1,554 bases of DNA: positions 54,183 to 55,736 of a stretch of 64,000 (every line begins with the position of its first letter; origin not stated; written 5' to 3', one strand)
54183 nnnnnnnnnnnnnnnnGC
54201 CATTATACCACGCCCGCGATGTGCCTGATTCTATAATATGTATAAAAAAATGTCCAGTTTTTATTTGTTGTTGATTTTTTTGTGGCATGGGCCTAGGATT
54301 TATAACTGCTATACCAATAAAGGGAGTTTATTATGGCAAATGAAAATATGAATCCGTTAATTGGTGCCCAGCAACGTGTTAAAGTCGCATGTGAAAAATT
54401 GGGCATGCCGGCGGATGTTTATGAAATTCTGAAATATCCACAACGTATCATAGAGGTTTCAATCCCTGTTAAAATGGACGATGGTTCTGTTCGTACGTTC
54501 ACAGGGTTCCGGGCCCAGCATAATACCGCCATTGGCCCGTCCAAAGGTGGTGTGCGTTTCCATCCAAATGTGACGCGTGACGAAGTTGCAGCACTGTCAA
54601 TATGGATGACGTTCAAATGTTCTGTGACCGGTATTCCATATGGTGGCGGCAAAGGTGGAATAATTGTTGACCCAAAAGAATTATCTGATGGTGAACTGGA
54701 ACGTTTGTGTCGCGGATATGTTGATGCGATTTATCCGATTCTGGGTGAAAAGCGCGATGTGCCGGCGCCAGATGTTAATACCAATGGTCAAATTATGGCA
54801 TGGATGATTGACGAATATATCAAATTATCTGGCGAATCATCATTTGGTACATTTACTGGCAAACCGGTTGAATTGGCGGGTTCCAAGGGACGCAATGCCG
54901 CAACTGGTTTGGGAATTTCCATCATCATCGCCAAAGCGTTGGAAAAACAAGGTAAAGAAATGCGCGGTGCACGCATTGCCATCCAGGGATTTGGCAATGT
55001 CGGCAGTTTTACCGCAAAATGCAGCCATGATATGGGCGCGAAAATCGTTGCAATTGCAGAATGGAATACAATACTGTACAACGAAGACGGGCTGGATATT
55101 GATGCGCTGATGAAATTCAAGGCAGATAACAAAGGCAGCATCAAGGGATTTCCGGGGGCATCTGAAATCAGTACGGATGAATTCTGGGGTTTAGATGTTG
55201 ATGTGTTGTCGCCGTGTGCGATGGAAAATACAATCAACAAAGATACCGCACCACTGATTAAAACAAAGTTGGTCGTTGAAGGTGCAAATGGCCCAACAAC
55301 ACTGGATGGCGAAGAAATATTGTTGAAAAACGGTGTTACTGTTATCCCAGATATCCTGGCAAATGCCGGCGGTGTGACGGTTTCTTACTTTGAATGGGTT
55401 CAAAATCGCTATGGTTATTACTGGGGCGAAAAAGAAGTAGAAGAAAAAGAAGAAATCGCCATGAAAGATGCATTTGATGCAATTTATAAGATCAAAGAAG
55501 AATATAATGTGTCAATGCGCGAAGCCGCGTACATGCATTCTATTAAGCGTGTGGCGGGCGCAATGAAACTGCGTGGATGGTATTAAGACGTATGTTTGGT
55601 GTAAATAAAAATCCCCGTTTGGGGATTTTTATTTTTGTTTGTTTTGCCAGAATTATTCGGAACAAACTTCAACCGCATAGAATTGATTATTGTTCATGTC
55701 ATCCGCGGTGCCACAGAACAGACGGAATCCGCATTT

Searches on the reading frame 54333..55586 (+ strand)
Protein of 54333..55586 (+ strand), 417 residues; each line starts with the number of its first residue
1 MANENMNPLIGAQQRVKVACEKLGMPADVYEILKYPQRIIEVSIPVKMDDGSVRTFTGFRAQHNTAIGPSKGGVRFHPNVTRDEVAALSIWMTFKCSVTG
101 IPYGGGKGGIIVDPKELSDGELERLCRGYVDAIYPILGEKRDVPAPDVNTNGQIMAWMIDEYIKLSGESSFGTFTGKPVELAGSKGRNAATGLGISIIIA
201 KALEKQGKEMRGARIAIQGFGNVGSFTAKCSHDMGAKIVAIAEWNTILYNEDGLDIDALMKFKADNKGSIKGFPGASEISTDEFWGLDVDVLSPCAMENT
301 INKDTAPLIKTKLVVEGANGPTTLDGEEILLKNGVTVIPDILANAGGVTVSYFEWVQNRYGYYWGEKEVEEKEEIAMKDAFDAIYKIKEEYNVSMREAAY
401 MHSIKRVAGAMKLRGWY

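Call 13: find_encoding_contigs(protein=window:54333-55586:+, flank=10000, max_places=1)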
Protein window:54333-55586:+ (417 aa): 22 contigs read that carry it; 1 place shown.
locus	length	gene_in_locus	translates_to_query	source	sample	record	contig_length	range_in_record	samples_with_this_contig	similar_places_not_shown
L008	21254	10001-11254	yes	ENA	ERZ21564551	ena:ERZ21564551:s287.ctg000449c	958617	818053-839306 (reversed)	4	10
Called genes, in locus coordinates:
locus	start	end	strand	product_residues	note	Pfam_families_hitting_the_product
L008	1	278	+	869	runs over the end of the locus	PF07517:SecA_DEAD, PF00270:DEAD (weak), PF01043:SecA_PP_bind, PF21090:P-loop_SecA, PF07516:SecA_SW, PF02810:SEC-C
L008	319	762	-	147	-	PF00383:dCMP_cyt_deam_1, PF14437:MafB19-deam, PF14439:Bd3614-deam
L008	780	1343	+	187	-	PF02005:TRM (weak), PF03602:Cons_hypoth95, PF13649:Methyltransf_25 (weak)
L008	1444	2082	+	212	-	PF01386:Ribosomal_L25p, PF14693:Ribosomal_TL5_C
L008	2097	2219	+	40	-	-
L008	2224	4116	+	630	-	PF00012:HSP70, PF06723:MreB_Mbl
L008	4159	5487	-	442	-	-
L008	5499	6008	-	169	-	-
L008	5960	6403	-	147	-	-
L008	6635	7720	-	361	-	PF00365:PFK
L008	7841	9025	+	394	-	PF01476:LysM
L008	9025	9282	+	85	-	-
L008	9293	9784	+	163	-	PF04191:PEMT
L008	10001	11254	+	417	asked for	PF02812:ELFV_dehydrog_N, PF00208:ELFV_dehydrog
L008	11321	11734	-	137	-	-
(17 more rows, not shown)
